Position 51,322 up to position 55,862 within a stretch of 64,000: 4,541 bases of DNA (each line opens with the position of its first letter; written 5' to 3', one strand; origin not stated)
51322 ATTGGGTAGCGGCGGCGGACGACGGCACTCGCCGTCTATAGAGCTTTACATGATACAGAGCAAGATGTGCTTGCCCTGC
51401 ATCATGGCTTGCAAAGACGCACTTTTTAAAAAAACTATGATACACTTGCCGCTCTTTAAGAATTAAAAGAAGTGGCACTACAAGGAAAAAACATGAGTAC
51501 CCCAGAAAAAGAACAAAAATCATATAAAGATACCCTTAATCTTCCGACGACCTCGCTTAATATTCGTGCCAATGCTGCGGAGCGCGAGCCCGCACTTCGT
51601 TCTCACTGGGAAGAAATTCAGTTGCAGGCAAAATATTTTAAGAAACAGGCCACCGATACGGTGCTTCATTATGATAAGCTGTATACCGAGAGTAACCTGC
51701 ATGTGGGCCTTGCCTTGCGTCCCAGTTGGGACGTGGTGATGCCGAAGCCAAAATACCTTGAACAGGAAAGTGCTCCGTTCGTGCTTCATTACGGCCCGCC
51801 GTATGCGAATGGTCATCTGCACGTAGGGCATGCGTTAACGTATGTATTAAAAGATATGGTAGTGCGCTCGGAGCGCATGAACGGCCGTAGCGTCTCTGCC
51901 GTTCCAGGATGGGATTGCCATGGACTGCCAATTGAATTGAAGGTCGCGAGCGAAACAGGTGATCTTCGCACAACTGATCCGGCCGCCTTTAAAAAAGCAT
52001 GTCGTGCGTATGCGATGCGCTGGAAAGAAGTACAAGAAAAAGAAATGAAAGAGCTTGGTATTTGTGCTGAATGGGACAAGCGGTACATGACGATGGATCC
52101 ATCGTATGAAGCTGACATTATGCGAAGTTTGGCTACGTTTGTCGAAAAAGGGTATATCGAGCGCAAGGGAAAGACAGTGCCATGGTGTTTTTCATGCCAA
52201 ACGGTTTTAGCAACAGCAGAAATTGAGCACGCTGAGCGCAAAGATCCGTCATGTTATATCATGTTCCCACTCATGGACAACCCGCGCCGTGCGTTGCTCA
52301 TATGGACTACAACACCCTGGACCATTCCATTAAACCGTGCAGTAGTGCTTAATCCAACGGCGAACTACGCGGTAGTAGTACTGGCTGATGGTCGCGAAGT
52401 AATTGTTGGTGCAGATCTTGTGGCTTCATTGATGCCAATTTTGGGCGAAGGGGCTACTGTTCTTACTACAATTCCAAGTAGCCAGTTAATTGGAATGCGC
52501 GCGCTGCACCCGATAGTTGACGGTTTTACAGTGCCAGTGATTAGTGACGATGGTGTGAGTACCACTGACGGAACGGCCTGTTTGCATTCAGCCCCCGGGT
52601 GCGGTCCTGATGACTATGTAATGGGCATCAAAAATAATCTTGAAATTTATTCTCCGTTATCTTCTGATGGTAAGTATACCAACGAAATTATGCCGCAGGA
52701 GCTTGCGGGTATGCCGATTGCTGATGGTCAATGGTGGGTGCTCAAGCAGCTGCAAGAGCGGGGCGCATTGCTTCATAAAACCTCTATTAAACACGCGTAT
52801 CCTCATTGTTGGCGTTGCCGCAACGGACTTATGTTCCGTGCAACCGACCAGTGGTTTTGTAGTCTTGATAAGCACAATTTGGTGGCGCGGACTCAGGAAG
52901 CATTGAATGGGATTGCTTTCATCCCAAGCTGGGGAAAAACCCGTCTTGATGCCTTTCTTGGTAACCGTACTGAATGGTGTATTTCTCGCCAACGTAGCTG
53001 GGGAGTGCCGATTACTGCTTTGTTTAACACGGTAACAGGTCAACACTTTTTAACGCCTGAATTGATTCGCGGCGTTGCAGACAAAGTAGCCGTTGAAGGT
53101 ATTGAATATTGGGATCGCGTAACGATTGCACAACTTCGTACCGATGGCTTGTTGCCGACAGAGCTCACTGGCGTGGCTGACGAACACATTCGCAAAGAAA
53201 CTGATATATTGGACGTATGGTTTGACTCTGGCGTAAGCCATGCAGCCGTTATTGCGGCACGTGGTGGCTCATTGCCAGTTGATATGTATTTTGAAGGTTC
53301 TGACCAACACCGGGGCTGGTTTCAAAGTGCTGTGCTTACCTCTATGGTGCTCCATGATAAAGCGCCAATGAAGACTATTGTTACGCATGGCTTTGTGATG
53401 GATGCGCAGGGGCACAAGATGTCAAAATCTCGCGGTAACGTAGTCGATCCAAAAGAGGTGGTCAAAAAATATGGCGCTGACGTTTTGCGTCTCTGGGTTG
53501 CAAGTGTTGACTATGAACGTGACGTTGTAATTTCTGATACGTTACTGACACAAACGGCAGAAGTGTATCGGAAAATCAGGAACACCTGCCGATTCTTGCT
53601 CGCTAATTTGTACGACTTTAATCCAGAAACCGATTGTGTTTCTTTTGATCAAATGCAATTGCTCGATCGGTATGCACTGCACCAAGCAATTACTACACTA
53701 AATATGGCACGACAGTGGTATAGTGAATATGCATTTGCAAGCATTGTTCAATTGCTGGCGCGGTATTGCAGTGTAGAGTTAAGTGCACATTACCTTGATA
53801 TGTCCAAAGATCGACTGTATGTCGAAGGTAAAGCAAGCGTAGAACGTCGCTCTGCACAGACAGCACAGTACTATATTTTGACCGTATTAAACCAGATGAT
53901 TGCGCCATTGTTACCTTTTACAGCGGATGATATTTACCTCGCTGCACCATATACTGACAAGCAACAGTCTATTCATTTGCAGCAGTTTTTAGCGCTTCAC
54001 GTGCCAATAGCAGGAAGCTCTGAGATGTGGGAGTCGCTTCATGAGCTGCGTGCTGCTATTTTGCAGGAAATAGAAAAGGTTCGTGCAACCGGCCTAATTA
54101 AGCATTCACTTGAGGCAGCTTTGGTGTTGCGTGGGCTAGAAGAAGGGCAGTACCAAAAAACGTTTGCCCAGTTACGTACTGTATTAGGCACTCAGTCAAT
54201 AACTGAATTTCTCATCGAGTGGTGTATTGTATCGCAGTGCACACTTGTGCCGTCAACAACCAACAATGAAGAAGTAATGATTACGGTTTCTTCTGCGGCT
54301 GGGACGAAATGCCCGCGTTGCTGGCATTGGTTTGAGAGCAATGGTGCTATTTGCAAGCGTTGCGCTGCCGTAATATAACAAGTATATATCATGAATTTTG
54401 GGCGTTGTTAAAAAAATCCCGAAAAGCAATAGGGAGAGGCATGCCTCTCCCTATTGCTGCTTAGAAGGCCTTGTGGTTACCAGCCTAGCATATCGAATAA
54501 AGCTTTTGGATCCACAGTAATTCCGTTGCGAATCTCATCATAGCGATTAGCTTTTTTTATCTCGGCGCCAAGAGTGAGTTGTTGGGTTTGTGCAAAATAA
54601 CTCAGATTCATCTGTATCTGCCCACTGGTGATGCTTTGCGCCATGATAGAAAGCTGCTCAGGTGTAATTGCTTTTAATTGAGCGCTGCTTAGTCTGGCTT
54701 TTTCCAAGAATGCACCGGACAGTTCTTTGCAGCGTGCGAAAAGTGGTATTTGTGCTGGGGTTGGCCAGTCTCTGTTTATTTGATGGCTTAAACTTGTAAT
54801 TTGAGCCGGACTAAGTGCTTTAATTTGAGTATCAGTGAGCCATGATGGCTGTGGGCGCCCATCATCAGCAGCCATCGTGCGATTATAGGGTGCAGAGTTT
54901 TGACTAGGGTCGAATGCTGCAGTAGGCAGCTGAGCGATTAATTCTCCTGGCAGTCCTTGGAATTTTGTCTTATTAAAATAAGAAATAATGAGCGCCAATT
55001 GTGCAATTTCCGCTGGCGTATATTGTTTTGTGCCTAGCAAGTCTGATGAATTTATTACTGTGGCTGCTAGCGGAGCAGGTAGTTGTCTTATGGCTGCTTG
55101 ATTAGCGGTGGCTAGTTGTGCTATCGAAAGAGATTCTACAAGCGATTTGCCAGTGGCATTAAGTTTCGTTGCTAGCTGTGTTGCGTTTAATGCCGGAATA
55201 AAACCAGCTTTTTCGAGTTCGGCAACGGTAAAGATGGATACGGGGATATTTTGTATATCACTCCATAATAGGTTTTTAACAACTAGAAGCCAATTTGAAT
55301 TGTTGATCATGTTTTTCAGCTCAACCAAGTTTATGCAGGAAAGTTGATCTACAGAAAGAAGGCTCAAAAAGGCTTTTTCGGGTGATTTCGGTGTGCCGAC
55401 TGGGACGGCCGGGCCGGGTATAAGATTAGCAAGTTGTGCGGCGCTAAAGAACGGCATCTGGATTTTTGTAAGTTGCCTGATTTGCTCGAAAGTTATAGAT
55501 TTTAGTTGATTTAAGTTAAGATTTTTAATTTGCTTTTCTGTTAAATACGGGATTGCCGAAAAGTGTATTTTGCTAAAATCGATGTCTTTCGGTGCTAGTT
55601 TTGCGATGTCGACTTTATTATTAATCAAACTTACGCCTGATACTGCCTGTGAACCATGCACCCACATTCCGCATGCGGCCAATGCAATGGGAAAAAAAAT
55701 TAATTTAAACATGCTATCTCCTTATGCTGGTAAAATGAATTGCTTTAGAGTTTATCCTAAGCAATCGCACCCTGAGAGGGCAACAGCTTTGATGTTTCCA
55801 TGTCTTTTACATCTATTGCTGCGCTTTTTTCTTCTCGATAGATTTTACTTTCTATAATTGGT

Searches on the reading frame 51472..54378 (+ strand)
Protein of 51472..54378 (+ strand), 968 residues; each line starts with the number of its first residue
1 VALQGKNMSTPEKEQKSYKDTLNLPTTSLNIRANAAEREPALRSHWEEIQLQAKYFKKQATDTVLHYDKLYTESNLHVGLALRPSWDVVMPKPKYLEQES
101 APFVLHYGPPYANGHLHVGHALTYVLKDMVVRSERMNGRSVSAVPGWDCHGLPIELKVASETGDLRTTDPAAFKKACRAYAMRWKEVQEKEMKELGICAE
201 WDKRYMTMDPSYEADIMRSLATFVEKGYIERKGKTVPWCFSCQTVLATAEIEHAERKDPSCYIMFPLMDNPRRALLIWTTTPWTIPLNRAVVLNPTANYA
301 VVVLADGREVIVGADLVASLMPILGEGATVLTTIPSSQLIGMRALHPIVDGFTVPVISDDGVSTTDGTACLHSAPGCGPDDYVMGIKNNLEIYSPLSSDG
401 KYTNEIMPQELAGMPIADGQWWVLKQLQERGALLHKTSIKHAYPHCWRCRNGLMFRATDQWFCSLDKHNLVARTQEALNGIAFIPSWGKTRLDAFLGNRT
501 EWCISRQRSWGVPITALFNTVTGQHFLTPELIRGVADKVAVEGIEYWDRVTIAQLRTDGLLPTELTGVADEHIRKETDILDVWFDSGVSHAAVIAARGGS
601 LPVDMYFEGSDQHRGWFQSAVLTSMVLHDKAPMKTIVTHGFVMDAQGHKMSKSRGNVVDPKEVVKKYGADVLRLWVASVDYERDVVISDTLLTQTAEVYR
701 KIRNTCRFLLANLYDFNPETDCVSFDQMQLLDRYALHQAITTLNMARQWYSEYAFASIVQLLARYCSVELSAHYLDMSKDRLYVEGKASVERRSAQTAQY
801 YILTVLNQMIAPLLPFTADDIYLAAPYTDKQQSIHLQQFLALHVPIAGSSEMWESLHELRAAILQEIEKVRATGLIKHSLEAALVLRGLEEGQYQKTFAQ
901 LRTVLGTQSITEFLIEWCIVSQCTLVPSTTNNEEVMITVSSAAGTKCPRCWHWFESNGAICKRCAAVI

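Call 24: search_protein_families(library=pfam, proteins=[window:51472-54378:+], max_evalue=0.01)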
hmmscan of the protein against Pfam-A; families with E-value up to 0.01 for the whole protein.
window:51472-54378:+ (968 aa): 5 families
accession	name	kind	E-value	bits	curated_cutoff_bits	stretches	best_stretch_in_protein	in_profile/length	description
PF00133.28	tRNA-synt_1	-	1.5e-113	380.1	22.7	1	97-687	19-413/414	tRNA synthetases class I (I, L, M and V)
PF09334.17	tRNA-synt_1g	-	3.3e-26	92.4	20.1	2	110-252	8-136/391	tRNA synthetases class I (M)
PF08264.19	Anticodon_1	-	5.3e-24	85.2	25.1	1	732-884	1-146/148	Anticodon-binding domain of tRNA ligase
PF01406.26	tRNA-synt_1e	-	6.7e-09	36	27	1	617-695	222-299/301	tRNA synthetases class I (C) catalytic domain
PF01921.24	tRNA-synt_1f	-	1.5e-07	31.1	27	1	599-704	231-337/360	tRNA synthetases class I (K)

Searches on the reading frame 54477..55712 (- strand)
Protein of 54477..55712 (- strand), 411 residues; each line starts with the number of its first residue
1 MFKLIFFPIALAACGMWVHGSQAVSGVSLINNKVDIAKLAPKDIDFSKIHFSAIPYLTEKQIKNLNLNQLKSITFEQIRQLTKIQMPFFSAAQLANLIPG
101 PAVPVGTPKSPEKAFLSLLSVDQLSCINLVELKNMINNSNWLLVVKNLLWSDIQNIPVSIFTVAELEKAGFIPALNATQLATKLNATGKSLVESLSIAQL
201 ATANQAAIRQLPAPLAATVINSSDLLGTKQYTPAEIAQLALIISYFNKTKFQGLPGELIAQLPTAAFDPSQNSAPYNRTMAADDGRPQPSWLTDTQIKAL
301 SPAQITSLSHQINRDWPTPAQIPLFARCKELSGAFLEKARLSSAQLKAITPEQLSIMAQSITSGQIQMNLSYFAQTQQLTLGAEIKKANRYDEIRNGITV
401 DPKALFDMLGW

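Call 24: search_protein_families(library=pfam, proteins=[window:54477-55712:-], max_evalue=0.01)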
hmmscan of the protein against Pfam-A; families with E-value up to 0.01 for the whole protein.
window:54477-55712:- (411 aa): 1 family
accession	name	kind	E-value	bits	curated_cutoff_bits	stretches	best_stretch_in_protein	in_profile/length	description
PF20080.4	ALTTAQ_rpt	-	0.00098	19.2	26.4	0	292-309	20-37/38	ALTTAQ repeat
